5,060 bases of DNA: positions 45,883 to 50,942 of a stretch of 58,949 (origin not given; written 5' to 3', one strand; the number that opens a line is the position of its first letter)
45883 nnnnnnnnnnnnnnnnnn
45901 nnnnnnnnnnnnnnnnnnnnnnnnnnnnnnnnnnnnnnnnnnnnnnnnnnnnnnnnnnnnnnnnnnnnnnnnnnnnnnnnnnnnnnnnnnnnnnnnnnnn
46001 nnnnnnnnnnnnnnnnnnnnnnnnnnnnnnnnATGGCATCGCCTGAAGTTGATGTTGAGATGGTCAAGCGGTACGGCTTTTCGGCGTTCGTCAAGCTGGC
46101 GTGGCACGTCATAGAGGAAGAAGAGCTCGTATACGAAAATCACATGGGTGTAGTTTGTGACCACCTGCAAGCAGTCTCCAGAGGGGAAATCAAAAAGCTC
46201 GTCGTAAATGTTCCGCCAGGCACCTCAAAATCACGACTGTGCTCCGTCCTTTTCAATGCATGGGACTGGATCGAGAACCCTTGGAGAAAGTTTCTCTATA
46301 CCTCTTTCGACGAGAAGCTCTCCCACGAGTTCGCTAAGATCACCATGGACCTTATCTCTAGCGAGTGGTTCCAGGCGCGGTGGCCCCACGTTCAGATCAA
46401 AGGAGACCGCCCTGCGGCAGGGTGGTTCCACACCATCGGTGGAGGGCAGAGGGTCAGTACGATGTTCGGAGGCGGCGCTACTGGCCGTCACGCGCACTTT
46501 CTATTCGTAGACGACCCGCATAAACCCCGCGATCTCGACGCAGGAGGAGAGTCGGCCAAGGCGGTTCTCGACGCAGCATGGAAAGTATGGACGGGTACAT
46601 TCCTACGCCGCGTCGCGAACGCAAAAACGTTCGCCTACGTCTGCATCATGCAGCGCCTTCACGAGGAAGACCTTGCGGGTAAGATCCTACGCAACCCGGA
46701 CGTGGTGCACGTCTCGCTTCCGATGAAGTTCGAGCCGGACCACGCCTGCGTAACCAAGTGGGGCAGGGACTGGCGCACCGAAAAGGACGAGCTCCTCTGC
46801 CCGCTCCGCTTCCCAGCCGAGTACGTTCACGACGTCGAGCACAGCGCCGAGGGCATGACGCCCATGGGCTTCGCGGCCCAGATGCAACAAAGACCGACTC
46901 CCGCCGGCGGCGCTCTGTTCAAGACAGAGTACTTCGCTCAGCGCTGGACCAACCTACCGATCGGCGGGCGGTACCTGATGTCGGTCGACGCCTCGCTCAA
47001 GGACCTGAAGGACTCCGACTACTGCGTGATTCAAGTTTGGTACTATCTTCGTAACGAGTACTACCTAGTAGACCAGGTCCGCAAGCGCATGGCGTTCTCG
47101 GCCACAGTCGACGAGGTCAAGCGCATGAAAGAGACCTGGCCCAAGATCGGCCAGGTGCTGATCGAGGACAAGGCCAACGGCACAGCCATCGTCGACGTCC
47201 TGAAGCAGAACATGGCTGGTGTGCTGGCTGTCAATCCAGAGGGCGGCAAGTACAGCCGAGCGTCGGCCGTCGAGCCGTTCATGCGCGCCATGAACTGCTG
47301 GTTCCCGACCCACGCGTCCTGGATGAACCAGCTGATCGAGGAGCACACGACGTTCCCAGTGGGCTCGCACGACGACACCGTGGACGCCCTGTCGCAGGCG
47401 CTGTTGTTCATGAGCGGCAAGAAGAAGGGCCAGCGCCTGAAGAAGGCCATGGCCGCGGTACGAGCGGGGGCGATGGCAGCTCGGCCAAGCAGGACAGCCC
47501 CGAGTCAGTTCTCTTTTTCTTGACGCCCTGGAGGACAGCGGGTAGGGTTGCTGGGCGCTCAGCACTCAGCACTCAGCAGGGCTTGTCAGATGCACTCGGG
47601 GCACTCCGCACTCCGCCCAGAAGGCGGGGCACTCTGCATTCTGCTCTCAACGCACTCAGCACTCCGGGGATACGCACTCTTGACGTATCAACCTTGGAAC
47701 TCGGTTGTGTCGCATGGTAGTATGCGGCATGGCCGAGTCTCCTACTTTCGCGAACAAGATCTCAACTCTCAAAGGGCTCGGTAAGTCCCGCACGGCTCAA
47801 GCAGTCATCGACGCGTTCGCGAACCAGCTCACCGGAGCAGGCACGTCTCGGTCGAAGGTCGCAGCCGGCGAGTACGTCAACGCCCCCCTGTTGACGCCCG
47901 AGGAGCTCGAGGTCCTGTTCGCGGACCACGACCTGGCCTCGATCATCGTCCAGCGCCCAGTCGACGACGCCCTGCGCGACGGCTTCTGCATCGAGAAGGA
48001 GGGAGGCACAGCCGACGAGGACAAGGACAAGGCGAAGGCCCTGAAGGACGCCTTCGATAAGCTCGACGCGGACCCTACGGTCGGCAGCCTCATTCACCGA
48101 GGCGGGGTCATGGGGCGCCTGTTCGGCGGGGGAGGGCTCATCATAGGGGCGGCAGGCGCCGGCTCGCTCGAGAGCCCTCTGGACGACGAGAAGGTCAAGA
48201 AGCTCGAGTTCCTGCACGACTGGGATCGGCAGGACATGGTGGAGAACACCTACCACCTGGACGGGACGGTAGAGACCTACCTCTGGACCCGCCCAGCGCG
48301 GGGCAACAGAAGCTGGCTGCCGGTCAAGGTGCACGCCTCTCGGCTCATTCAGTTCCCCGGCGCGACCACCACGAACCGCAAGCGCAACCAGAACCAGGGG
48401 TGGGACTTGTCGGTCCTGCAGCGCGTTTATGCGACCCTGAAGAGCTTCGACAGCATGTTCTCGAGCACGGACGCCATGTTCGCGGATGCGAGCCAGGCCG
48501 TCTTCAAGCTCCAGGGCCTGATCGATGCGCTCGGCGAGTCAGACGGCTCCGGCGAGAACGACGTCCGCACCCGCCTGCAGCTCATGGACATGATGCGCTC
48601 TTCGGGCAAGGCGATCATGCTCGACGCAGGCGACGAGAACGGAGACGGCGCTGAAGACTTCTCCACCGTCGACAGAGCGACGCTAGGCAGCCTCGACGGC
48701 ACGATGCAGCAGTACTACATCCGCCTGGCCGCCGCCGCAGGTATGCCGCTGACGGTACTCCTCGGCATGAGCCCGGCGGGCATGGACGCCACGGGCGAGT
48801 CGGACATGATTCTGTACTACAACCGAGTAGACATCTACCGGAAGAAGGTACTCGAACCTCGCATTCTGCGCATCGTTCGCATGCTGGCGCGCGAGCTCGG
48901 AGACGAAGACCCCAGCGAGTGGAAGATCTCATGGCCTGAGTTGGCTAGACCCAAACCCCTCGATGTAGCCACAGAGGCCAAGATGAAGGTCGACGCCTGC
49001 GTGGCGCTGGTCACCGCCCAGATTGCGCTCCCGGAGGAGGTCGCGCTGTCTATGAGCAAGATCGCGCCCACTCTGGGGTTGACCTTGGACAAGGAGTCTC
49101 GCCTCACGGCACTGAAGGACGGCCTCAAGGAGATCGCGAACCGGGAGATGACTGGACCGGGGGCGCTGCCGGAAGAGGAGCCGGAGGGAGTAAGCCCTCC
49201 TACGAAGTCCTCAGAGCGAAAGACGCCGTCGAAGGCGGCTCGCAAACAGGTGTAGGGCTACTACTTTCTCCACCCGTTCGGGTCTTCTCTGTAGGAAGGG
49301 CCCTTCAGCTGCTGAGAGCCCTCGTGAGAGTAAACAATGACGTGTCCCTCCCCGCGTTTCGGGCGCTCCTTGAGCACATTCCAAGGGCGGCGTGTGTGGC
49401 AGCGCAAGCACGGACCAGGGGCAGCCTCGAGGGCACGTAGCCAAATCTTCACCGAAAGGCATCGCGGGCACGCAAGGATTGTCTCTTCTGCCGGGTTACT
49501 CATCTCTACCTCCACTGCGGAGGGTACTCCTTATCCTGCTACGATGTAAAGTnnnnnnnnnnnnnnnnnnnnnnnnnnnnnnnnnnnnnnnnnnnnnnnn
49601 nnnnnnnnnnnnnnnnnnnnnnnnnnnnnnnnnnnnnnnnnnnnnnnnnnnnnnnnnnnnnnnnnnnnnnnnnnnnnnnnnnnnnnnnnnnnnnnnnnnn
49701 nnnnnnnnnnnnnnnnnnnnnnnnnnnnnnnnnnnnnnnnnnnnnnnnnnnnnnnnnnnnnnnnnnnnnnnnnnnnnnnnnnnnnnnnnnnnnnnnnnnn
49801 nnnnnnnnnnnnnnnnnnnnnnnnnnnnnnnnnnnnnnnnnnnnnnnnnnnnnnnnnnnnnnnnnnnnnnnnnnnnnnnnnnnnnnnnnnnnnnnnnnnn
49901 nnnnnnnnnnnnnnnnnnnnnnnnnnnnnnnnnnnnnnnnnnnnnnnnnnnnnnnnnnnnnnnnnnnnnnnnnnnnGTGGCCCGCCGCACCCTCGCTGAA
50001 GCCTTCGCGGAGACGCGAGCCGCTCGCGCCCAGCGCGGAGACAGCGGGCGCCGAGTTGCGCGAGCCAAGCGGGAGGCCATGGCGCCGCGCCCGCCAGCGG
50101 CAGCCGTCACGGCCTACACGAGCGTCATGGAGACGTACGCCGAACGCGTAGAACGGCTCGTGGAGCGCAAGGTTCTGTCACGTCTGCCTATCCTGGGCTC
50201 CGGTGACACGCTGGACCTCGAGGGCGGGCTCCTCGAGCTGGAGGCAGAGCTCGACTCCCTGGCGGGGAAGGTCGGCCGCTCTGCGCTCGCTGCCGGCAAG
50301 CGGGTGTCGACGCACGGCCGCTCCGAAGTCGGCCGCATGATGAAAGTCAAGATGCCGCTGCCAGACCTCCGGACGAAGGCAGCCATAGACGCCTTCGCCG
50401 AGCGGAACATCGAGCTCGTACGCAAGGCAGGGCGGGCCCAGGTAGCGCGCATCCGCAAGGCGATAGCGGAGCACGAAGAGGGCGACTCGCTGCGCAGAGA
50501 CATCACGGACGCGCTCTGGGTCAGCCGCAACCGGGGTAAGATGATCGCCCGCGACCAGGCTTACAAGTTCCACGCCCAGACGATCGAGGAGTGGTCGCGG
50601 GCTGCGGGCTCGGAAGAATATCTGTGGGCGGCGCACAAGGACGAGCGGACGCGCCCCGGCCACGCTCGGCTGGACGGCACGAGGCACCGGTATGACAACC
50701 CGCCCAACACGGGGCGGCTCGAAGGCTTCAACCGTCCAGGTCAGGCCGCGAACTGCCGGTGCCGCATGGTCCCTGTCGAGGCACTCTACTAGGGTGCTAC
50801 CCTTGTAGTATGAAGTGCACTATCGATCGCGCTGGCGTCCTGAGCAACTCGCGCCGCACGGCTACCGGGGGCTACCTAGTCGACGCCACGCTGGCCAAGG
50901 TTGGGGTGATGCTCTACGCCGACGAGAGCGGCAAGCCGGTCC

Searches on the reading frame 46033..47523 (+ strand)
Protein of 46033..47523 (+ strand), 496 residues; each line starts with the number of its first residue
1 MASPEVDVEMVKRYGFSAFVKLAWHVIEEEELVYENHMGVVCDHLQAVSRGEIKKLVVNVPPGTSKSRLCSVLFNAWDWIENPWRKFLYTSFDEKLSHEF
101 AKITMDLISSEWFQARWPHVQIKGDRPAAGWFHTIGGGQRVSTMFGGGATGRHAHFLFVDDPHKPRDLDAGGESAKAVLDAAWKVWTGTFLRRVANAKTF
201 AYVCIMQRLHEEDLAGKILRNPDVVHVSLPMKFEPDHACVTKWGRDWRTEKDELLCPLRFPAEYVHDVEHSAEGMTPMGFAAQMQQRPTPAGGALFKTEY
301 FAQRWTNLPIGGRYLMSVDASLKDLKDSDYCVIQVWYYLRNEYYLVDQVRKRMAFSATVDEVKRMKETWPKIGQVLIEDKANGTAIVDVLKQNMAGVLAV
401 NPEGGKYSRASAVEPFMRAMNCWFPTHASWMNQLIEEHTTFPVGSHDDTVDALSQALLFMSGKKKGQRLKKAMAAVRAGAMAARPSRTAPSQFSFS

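Call 55: find_related_loci(query=window:46033-47523:+, collection=metagenome_contigs, flank=10000)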
Query window:46033-47523:+ (496 aa) in metagenome_contigs; peptide patterns used: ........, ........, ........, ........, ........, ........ (x = any residue, [..] = any of these).
17 stretches matched a pattern, but none encodes a relative of the query by tblastn (E <= 1e-3).
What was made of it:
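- Tried and rejected: The JGI contig scan with TerL found nothing (call 55).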

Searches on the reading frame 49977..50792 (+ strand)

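Call 85: search_protein_families(library=pfam, proteins=[window:49977-50792:+], max_evalue=0.01)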
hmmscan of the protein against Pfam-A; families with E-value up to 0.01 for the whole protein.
window:49977-50792:+ (271 aa): 1 family
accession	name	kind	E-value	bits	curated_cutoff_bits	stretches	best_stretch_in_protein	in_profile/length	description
PF04233.19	Phage_Mu_F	-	6.2e-16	59.6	29.6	1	158-264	6-111/112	Phage Mu protein F like protein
